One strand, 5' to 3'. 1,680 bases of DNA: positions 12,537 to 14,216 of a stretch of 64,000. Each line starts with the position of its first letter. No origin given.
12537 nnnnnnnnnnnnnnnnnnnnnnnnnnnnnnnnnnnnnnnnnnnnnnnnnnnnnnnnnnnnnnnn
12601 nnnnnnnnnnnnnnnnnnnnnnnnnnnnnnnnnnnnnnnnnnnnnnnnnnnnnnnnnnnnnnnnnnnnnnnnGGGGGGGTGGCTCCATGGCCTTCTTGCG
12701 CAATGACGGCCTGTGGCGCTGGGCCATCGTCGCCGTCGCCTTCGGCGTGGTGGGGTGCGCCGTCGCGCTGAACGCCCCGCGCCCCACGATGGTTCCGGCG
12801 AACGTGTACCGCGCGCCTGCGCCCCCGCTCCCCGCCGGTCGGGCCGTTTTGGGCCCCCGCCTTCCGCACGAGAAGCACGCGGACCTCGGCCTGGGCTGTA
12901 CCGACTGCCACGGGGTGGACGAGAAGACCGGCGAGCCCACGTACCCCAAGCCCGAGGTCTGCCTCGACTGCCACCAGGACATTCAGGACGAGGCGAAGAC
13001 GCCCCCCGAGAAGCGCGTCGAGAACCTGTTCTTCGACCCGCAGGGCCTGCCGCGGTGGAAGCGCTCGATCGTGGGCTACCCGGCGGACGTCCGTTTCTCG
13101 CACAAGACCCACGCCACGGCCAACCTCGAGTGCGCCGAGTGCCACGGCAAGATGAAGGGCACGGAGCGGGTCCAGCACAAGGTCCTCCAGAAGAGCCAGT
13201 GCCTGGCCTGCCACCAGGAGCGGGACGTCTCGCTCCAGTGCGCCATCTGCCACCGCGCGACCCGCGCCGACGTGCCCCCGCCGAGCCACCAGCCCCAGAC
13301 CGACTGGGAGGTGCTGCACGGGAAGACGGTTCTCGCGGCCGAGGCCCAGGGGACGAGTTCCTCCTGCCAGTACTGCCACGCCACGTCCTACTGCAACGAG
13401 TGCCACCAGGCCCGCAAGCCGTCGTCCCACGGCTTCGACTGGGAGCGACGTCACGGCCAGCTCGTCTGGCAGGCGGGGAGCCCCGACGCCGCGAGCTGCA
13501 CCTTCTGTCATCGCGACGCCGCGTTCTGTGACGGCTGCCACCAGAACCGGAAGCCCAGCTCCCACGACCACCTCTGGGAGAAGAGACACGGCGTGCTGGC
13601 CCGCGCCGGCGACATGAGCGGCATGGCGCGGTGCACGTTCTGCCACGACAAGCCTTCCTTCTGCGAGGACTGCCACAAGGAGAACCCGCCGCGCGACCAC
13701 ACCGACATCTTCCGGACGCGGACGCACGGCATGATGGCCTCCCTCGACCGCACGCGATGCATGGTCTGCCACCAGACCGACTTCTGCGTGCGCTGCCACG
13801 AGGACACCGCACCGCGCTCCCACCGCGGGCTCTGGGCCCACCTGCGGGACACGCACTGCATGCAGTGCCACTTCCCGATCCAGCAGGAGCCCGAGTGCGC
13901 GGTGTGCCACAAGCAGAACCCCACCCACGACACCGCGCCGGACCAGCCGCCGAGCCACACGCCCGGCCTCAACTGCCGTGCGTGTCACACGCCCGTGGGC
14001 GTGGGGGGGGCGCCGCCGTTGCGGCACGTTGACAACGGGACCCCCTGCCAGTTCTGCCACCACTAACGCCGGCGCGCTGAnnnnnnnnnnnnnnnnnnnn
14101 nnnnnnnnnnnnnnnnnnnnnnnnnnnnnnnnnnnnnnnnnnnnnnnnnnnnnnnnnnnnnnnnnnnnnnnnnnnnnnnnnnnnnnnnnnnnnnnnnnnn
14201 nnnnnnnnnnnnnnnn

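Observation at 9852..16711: One-locus quinol-to-outer-membrane electron conduit with a non-canonical part list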

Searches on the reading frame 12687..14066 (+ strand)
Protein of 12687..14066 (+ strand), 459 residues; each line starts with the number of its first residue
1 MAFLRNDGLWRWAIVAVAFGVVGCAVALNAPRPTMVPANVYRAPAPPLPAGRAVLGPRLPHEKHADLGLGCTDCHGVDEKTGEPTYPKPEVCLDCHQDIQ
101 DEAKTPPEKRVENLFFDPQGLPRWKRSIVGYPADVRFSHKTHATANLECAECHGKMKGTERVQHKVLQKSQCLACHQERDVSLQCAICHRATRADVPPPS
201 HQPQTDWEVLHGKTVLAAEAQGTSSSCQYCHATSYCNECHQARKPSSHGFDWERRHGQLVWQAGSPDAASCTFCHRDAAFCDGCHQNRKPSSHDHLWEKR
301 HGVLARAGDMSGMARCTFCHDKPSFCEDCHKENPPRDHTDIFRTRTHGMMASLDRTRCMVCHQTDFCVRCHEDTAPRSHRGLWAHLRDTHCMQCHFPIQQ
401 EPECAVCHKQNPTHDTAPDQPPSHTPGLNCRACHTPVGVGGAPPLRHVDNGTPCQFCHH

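Call 4: search_protein_families(library=pfam, proteins=[window:12687-14066:+], max_evalue=0.1)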
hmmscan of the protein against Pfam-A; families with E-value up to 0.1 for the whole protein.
window:12687-14066:+ (459 aa): 4 families
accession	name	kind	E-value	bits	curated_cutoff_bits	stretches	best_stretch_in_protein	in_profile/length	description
PF14522.11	Cytochrome_C7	-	1.4e-13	50.9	24.8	2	135-190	1-67/67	Cytochrome c7 and related cytochrome c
PF14537.11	Cytochrom_c3_2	-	1.3e-09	38.9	25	1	64-108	2-45/79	Cytochrome c3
PF22113.1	Mtrc-MtrF_II-IV_dom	-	3.9e-09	36.7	30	2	146-322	6-165/176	Outer membrane cytochrome MtrC/MtrF-like, domains II/IV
PF02085.21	Cytochrom_CIII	-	1.1e-06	29.3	22.9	2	58-104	22-61/101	Class III cytochrome C family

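Call 5: search_protein_families(library=ncbifam, proteins=[window:12687-14066:+], max_evalue=0.1)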
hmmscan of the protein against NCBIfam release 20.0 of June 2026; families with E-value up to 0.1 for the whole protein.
window:12687-14066:+ (459 aa): 4 families
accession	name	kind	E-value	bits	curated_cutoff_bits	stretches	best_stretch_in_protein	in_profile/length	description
TIGR03508.1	decahem_SO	subfamily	1.1e-10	41.4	192.2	2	62-113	88-141/258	DmsE family decaheme c-type cytochrome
NF041028.1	decahem_GSU2203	exception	8.2e-06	25.2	325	1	60-107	117-166/317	GSU2203 family decaheme c-type cytochrome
NF043011.1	CytC7_Geobact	equivalog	1.8e-05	25.1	120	1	134-190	32-89/89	cytochrome c7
TIGR03507.1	decahem_SO1788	subfamily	0.0063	15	209.3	2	71-180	164-280/672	OmcA/MtrC family decaheme c-type cytochrome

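Call 23: find_homologous_proteins(query=window:12687-14066:+)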
Query window:12687-14066:+ (459 aa): 204 proteins with E <= 0.001 among 6916 candidates; the best 120 are listed.
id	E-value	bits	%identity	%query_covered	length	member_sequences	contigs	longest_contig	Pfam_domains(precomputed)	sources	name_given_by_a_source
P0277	0.0e+0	1118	100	100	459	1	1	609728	PF14537.12,PF02085.22,PF14522.12,PF22113.2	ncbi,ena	-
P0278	1.6e-188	646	59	100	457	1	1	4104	PF14537.12,PF02085.22,PF14522.12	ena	-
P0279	2.5e-188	645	59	100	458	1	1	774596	PF14537.12,PF02085.22,PF14522.12,PF22113.2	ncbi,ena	-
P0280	3.2e-185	635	58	100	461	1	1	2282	PF14537.12,PF02085.22,PF14522.12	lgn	-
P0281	2.4e-181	622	57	100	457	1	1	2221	PF14537.12,PF14522.12,PF22113.2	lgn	-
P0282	3.9e-180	618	58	100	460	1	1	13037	PF14537.12,PF14522.12,PF22113.2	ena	-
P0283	1.2e-178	613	49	100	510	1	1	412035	PF14537.12,PF14522.12,PF22113.2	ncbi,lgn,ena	-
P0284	2.7e-168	579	55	99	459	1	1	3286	PF14537.12,PF02085.22,PF14522.12,PF22113.2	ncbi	ncbi:MAG: cytochrome c3 family protein [Planctomycetota bacterium]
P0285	8.5e-159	548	53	98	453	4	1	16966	PF14537.12,PF02085.22,PF14522.12,PF22113.2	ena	-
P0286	7.6e-157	541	51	98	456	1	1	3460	PF14537.12,PF02085.22,PF14522.12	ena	-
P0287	1.0e-156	541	51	98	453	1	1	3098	PF14537.12,PF02085.22,PF14522.12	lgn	-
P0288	1.2e-152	528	50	98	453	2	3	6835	PF14537.12,PF02085.22,PF14522.12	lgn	-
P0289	7.3e-152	525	51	98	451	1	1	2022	PF14537.12,PF02085.22,PF14522.12,PF22113.2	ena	-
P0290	1.2e-148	514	49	63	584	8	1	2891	PF02085.22,PF14522.12,PF22113.2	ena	-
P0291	8.8e-147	508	50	63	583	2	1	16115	PF02085.22,PF14522.12,PF22113.2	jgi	jgi:hypothetical protein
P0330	1.5e-63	234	34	73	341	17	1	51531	PF14537.12,PF02085.22,PF14522.12,PF22113.2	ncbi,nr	ncbi:MAG: cytochrome c3 family protein [Planctomycetota bacterium]|nr:cytochrome c3 family protein [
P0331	1.6e-63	234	37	61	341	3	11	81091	PF14537.12,PF14522.12,PF22113.2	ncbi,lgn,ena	-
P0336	6.0e-61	225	37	61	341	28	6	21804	PF14537.12,PF14522.12,PF22113.2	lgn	-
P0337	6.4e-61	225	44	42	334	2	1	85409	PF14537.12,PF14522.12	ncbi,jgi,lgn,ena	-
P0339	7.3e-60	221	42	44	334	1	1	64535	PF14537.12,PF02085.22,PF14522.12,PF22113.2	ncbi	-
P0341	1.1e-59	221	33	64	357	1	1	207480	PF14537.12,PF02085.22,PF14522.12,PF22113.2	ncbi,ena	-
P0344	2.6e-58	216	37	73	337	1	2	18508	PF14537.12,PF02085.22,PF14522.12,PF22113.2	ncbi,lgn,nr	ncbi:MAG: cytochrome c3 family protein [Planctomycetes bacterium]|nr:cytochrome c3 family protein [P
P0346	3.2e-57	213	37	71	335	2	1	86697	PF14537.12,PF02085.22,PF14522.12,PF22113.2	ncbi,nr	ncbi:MAG: cytochrome c3 family protein [Planctomycetes bacterium]|nr:cytochrome c3 family protein [P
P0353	2.4e-54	203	34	70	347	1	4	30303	PF14537.12,PF14522.12,PF22113.2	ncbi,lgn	-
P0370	3.0e-45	173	32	73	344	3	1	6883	PF14537.12,PF02085.22,PF14522.12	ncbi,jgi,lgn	-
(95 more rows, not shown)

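Call 45: predict_structure(alignment_id=A2)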
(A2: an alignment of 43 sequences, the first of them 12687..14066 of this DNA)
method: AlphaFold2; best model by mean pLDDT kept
length: 459 residues; sequences in the alignment: 43
mean_pLDDT: 65.5   pTM: 0.44
mean pLDDT of the five models: 65.5, 64.7, 63.6, 63.5, 63.2
residues with pLDDT >= 90: 81; 70-90: 124; 50-70: 112; < 50: 142
segments of 3 or more residues with pLDDT < 50: 36-43, 225-227, 229-231, 233-239, 264-278, 308-310, 312-322, 333-370, 378-399, 403-416
pLDDT, mean of each block of 10 residues (from residue 1): 64 93 82 50 60 88 90 90 90 91 90 94 90 90 88 80 88 93 90 73 57 59 52 48 52 55 47 43 52 56 49 41 50 43 36 33 38 48 43 39 44 55 79 77 73 71
secondary structure, 60 per line:
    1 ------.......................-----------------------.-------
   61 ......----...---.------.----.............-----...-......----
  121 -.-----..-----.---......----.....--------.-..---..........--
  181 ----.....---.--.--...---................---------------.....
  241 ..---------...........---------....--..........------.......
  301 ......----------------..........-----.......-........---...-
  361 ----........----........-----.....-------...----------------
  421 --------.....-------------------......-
elements in order: H7-29 H61-66 H89-101 H111-115 H139-144 H149-153 H169-178 H185-188 H205-220 H236-242 H252-262 H272-275 H278-287 H294-306 H323-332 H338-344 H346-353 H365-372 H377-384 H390-394 H430-433 H454-458

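Call 47: search_solved_structures(query=A2, max_evalue=1)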
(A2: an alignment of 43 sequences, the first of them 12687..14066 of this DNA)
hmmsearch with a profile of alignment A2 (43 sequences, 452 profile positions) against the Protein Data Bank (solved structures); distinct sequences matched with E-value up to 1: 52.
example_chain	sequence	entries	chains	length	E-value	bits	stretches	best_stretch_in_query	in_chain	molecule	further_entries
6lod_A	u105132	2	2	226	8e-18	67.6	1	55-227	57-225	MULTIHEME_CYTC domain-containing protein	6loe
8k9e_A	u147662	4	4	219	9.8e-18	67.4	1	52-227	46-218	Cytochrome c7-like domain-containing protein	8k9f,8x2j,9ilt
6f0k_A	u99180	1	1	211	1.1e-16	63.9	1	57-177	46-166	Cytochrome c family protein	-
6btm_A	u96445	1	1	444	5.9e-14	54.9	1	55-192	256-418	Alternative Complex III subunit A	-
3oue_A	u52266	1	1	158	2.4e-09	39.7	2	131-191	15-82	Cytochrome c family protein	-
1ehj_A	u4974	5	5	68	3.4e-09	39.2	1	127-188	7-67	CYTOCHROME C7 | CYTOCHROME C551.5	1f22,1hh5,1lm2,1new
1kwj_A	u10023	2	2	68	3.6e-09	39.1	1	128-188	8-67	cytochrome c7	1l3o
3sj4_X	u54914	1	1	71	1.2e-08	37.4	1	126-189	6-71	CYTOCHROME C7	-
3sel_X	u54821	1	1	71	1.4e-08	37.2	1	126-189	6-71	CYTOCHROME C7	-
3sj0_X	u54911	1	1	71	1.4e-08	37.2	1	126-189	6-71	CYTOCHROME C7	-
3sj1_X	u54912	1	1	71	1.6e-08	37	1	126-189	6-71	CYTOCHROME C7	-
1os6_A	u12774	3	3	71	2.2e-08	36.6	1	126-189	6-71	PpcA | Cytochrome c3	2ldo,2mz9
4hb6_A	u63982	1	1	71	2.4e-08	36.4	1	126-189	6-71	PpcA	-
4haj_A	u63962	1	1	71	2.4e-08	36.4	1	127-189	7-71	PpcA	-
4hb8_A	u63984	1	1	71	2.6e-08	36.3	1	126-189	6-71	PpcA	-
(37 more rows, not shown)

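Call 50: fold_search(model_id=the predicted structure, library=pdb)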
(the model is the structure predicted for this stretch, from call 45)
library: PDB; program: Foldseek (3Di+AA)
matches with E <= 10: 11; with E <= 0.001: 2
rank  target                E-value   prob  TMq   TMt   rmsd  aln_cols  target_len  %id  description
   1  6lod_A                1.7e-04  1.00  0.23  0.43  18.8       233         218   21  Cryo-EM structure of the air-oxidized photosynthetic alternative complex III from Roseiflexus castenholzii (released 2020-11-04)
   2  8k9e_A                7.2e-04  1.00  0.22  0.42  19.5       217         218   21  Cryo-EM structure of the photosynthetic alternative complex III from Chloroflexus aurantiacus at 3.3 angstrom (released 2024-03-06)
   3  1i77                  1.5e+00  0.06  0.07  0.19  13.0        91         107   22  CYTOCHROME C3 FROM DESULFOVIBRIO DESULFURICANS ESSEX 6 (released 2001-08-29)
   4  3cao                  1.8e+00  0.18  0.10  0.36   7.4        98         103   20  OXIDISED STRUCTURE OF THE ACIDIC CYTOCHROME C3 FROM DESULFOVIBRIO AFRICANUS (released 2000-07-23)
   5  1h29_D                4.7e+00  0.02  0.11  0.11  19.9       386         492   14  Sulfate respiration in Desulfovibrio vulgaris Hildenborough: Structure of the 16-heme Cytochrome c HmcA at 2.5 A resol (released 2002-10-02)
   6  1h29_A                5.0e+00  0.02  0.10  0.09  16.5       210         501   17  Sulfate respiration in Desulfovibrio vulgaris Hildenborough: Structure of the 16-heme Cytochrome c HmcA at 2.5 A resol (released 2002-10-02)
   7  2yyx                  5.6e+00  0.02  0.07  0.19  13.6       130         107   18  The Y65A mutant of tetraheme cytochrome c3 from Desulfovibrio Vulgaris Miyazaki F (released 2008-05-06)
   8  2j7a_H                5.6e+00  0.01  0.08  0.08  26.1       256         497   12  Crystal structure of cytochrome c nitrite reductase NrfHA complex from Desulfovibrio vulgaris (released 2006-12-06)
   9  1z1n_X                6.3e+00  0.06  0.10  0.09  17.1       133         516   21  Crystal Structure of the sixteen heme cytochrome from Desulfovibrio gigas (released 2006-04-04)
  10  5tdy_B                7.5e+00  0.02  0.06  0.22  14.2        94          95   16  Structure of cofolded FliFc:FliGn complex from Thermotoga maritima (released 2017-01-25)
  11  8esq_m                7.5e+00  0.00  0.05  0.04  35.4       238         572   10  Ytm1 associated nascent 60S ribosome State 2 (released 2022-11-30)

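Call 59: list_cluster_members(proteins=[P0330, P0331, P0336, P0337, P0339, P0341, P0344, P0346, P0353, P0370])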
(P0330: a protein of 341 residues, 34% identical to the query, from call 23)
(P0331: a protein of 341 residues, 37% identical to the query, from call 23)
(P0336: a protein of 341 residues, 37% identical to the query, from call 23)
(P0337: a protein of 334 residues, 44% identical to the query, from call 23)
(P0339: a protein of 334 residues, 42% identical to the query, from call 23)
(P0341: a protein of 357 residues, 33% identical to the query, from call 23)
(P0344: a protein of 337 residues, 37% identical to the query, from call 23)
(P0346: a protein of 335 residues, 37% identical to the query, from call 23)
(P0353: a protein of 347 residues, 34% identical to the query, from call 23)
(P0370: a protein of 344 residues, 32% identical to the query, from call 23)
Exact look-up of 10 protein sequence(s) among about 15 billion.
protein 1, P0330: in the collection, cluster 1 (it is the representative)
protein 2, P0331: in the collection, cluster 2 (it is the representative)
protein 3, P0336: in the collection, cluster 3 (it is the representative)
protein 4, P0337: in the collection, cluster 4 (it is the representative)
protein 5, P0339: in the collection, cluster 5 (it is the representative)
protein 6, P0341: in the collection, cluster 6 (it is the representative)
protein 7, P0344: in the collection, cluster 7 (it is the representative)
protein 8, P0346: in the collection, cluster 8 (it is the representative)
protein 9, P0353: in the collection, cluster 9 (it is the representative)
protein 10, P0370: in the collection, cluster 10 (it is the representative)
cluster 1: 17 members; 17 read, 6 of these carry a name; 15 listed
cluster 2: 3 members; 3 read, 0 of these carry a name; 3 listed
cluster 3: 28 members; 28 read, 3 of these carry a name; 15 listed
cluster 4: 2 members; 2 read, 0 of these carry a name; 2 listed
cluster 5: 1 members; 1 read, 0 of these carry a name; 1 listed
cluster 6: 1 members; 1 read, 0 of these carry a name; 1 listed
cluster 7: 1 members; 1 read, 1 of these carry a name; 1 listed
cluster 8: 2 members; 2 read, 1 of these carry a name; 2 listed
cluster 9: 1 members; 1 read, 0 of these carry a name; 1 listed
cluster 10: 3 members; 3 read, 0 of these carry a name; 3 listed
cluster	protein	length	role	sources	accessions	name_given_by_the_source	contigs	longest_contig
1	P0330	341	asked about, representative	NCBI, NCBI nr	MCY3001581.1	MAG: cytochrome c3 family protein [Planctomycetota bacterium] | cytochrome c3 family protein [Planctomycetota bacterium]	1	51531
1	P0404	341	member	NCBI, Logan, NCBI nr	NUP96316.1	MAG: hypothetical protein HUU28_09150 [Planctomycetaceae bacterium] | hypothetical protein [Planctomycetaceae bacterium]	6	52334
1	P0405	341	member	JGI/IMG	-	hypothetical protein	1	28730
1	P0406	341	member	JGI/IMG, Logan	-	hypothetical protein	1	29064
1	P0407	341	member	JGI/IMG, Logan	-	hypothetical protein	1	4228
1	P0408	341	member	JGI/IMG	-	hypothetical protein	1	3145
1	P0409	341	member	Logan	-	-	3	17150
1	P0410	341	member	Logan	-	-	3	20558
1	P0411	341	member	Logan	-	-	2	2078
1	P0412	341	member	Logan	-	-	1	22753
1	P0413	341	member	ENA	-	-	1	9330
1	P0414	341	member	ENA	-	-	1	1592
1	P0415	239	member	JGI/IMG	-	-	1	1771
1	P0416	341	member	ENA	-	-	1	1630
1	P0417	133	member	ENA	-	-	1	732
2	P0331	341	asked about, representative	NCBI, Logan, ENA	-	-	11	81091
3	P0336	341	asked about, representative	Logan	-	-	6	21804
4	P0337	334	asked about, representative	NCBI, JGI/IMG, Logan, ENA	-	-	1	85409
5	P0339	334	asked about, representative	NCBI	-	-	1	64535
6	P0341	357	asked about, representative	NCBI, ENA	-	-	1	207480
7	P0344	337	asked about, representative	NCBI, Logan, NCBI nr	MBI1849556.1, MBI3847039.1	MAG: cytochrome c3 family protein [Planctomycetes bacterium] | cytochrome c3 family protein [Planctomycetota bacterium]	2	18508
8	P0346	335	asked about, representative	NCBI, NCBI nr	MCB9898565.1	MAG: cytochrome c3 family protein [Planctomycetes bacterium] | cytochrome c3 family protein [Planctomycetota bacterium]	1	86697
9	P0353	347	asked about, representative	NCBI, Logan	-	-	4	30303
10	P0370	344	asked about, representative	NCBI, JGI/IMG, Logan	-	-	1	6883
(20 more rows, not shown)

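Call 63: find_encoding_contigs(protein=P0277, flank=1000, max_places=2)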
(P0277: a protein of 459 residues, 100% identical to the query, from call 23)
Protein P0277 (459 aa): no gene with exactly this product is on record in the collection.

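Call 64: find_encoding_contigs(protein=P0330, flank=8000, max_places=2)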
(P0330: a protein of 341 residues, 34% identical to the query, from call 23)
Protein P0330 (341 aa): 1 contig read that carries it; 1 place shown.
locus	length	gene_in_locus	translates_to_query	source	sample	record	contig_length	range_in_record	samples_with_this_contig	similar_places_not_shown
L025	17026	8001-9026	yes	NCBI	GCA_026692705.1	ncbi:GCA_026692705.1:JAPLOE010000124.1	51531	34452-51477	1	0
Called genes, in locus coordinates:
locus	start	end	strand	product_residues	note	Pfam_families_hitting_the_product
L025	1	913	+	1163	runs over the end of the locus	PF14522:Cytochrome_C7 (faint), PF14537:Cytochrom_c3_2 (faint), PF22113:Mtrc-MtrF_II-IV_dom (faint), PF08309:LVIVD (faint)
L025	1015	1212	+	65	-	PF00036:EF-hand_1 (faint), PF13202:EF-hand_5 (faint), PF13405:EF-hand_6 (faint), PF13499:EF-hand_7 (weak), PF00404:Dockerin_1 (weak)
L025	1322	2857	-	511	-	-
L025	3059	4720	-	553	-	PF00989:PAS, PF13188:PAS_8 (weak), PF13596:PAS_10, PF08448:PAS_4, PF13426:PAS_9, PF00512:HisKA, PF02518:HATPase_c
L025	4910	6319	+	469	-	PF00072:Response_reg, PF00158:Sigma54_activat, PF14532:Sigma54_activ_2, PF00004:AAA (weak), PF07728:AAA_5 (weak), PF25601:AAA_lid_14, PF02954:HTH_8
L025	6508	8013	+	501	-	-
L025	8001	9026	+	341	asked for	PF02085:Cytochrom_CIII (faint), PF14537:Cytochrom_c3_2 (faint), PF22113:Mtrc-MtrF_II-IV_dom, PF14522:Cytochrome_C7 (weak)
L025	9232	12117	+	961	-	PF09699:Paired_CXXCH_1 (faint), PF14537:Cytochrom_c3_2 (faint), PF22113:Mtrc-MtrF_II-IV_dom, PF14522:Cytochrome_C7 (weak)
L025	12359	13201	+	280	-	-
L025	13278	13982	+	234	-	PF13435:Cytochrome_C554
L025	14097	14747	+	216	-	PF18152:DAHP_snth_FXD, PF00355:Rieske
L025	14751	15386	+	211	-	PF01292:Ni_hydr_CYTB (weak), PF00033:Cytochrome_B, PF13631:Cytochrom_B_N_2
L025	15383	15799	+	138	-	PF18152:DAHP_snth_FXD (weak)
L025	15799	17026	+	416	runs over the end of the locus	PF02085:Cytochrom_CIII (faint), PF09699:Paired_CXXCH_1 (faint), PF14522:Cytochrome_C7 (faint), PF14537:Cytochrom_c3_2 (faint), PF22113:Mtrc-MtrF_II-IV_dom (faint)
